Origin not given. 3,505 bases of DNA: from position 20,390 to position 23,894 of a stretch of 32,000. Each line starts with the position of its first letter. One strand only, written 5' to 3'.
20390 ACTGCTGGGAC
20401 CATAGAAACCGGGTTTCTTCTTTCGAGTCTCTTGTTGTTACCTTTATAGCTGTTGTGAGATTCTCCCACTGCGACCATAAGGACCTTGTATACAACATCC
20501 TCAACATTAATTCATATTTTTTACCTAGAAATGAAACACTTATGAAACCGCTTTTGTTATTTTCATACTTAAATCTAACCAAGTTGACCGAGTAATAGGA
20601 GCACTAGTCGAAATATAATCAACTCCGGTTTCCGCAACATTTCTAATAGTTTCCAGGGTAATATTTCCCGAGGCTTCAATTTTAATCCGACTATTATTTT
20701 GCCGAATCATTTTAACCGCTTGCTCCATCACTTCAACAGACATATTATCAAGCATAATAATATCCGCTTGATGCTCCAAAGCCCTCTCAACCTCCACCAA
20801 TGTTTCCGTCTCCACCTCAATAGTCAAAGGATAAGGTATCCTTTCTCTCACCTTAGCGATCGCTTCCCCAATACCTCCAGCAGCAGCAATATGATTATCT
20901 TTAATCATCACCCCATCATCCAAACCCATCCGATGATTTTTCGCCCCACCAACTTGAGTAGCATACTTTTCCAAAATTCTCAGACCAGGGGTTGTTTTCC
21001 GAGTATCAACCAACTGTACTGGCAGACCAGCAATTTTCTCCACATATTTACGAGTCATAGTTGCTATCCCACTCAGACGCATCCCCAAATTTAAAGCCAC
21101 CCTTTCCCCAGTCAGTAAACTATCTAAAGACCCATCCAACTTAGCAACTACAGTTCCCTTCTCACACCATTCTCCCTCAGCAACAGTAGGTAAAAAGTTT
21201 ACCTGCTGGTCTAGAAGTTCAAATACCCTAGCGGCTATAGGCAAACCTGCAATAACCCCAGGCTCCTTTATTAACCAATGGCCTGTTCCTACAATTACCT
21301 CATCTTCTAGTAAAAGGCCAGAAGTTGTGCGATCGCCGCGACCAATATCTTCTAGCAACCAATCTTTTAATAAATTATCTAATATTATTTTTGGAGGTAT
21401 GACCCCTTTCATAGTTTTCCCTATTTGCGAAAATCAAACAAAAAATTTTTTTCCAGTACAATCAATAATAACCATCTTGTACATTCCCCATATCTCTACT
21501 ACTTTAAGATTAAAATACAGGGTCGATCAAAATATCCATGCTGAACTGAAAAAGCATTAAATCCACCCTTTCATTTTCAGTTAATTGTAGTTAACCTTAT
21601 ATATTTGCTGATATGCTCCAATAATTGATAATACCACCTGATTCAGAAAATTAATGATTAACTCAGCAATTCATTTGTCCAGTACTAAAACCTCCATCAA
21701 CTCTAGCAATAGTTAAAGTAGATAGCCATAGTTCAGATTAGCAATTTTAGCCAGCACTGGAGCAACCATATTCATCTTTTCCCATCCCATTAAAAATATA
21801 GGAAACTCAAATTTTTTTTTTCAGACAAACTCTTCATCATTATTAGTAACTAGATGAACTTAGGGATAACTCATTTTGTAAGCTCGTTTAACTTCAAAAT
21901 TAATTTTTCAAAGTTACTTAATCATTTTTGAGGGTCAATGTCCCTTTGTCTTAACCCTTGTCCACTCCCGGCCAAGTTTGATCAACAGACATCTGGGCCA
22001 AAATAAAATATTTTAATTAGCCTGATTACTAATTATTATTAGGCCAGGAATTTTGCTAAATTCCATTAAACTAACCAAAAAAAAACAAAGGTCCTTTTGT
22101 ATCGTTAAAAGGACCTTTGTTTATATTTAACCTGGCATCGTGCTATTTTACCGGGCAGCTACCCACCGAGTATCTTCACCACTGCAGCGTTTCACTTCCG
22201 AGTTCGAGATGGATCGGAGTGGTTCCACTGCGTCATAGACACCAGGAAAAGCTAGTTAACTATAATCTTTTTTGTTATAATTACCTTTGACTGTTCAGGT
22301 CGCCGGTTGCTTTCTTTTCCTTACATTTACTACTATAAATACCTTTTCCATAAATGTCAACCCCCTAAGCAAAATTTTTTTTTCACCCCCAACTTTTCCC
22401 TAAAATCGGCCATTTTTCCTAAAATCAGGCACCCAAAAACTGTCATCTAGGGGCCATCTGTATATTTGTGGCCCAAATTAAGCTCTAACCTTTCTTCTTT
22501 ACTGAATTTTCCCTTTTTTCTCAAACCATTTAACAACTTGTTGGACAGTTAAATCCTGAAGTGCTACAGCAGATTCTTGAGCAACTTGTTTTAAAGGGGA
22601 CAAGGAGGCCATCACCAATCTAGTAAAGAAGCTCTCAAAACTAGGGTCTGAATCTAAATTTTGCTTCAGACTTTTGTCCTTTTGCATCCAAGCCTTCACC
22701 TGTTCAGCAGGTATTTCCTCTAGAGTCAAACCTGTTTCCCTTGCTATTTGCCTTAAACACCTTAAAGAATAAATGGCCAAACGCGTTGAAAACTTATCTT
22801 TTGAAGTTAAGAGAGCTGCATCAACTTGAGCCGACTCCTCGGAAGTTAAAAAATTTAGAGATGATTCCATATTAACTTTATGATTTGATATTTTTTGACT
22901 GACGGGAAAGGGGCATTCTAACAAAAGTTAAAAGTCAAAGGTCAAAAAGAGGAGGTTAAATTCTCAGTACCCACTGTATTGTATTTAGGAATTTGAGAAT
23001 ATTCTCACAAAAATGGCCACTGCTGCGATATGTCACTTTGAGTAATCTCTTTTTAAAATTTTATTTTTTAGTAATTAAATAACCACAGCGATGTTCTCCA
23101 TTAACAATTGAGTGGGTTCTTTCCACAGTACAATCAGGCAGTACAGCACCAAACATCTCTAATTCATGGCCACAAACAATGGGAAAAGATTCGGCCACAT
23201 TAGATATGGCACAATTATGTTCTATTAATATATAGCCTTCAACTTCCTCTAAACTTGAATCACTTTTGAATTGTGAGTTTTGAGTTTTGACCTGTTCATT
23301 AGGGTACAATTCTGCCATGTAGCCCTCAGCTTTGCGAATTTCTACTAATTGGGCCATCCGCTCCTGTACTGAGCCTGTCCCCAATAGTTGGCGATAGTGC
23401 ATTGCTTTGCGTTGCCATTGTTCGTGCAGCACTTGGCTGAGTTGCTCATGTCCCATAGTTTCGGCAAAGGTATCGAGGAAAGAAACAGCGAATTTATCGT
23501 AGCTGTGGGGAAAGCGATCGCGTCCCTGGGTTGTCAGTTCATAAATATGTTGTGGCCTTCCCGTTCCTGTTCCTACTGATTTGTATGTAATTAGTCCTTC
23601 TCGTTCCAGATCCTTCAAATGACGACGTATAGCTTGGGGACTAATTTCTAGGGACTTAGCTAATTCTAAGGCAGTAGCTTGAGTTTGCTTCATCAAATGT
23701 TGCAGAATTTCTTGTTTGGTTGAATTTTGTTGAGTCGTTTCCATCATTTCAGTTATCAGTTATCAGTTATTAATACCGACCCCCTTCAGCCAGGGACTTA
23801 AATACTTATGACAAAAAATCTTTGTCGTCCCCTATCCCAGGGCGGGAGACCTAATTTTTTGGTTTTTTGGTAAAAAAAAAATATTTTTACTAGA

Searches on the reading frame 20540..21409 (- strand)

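Call 76: search_protein_families(library=pfam, proteins=[window:20540-21409:-], max_evalue=0.001)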
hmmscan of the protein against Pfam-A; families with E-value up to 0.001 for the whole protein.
window:20540-21409:- (289 aa): 2 families
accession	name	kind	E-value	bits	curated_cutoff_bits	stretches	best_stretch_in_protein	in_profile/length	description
PF01729.25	QRPTase_C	-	9e-65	218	23.1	1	115-283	1-169/169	Quinolinate phosphoribosyl transferase, C-terminal domain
PF02749.22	QRPTase_N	-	1.1e-14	54.9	27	1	41-113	14-82/82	Quinolinate phosphoribosyl transferase, N-terminal domain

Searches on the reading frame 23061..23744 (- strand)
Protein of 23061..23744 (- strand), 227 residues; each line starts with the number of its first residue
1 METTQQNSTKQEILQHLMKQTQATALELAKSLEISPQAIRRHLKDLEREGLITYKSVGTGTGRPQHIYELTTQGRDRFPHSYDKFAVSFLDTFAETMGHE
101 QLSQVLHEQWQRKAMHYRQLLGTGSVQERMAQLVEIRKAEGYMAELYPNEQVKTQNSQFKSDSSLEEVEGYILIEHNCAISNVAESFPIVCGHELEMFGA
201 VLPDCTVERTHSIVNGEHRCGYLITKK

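Call 76: search_protein_families(library=pfam, proteins=[window:23061-23744:-], max_evalue=0.001)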
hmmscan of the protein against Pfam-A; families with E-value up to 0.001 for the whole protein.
window:23061-23744:- (227 aa): 22 families
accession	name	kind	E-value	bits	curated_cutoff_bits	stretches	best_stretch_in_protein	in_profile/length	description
PF13412.12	HTH_24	-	1.3e-10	41.1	21.9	1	7-53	2-48/48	Winged helix-turn-helix DNA-binding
PF12840.13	HTH_20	-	1.3e-08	35.1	27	1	8-53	4-49/51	Helix-turn-helix domain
PF08279.18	HTH_11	-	1.3e-08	35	25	1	10-52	2-45/55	HTH domain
PF13601.12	HTH_34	-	1.6e-08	35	27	1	12-80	4-71/80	Winged helix DNA-binding domain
PF01022.26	HTH_5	-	1.7e-08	34.6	22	1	8-54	2-47/47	Bacterial regulatory protein, arsR family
PF08220.18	HTH_DeoR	-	3.6e-06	27.1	21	1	11-53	3-45/57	DeoR-like helix-turn-helix domain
PF03551.20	PadR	-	1e-05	25.9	27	1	33-78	28-73/75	Transcriptional regulator PadR-like family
PF12802.13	MarR_2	-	4.1e-05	24.1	27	1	13-56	10-54/61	MarR family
PF13551.12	HTH_29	-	7.4e-05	23.2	28.1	1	24-66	14-55/64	Winged helix-turn helix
PF01047.28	MarR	-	8.9e-05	22.7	24.6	1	9-53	4-48/59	MarR family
PF08461.16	HTH_12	-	0.00011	22.5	21.4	1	12-54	2-50/66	Ribonuclease R winged-helix domain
PF09339.16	HTH_IclR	-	0.00014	22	22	0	12-54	7-50/52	IclR helix-turn-helix domain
PF10007.15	DUF2250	-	0.00035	21.1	24.4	0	5-56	5-56/93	Uncharacterized protein conserved in archaea (DUF2250)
PF04703.18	FaeA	-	0.00038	21.1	20.7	1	10-60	2-53/62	FaeA-like protein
PF13404.12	HTH_AsnC-type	-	0.00047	20.4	27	0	12-47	7-42/42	AsnC-type helix-turn-helix domain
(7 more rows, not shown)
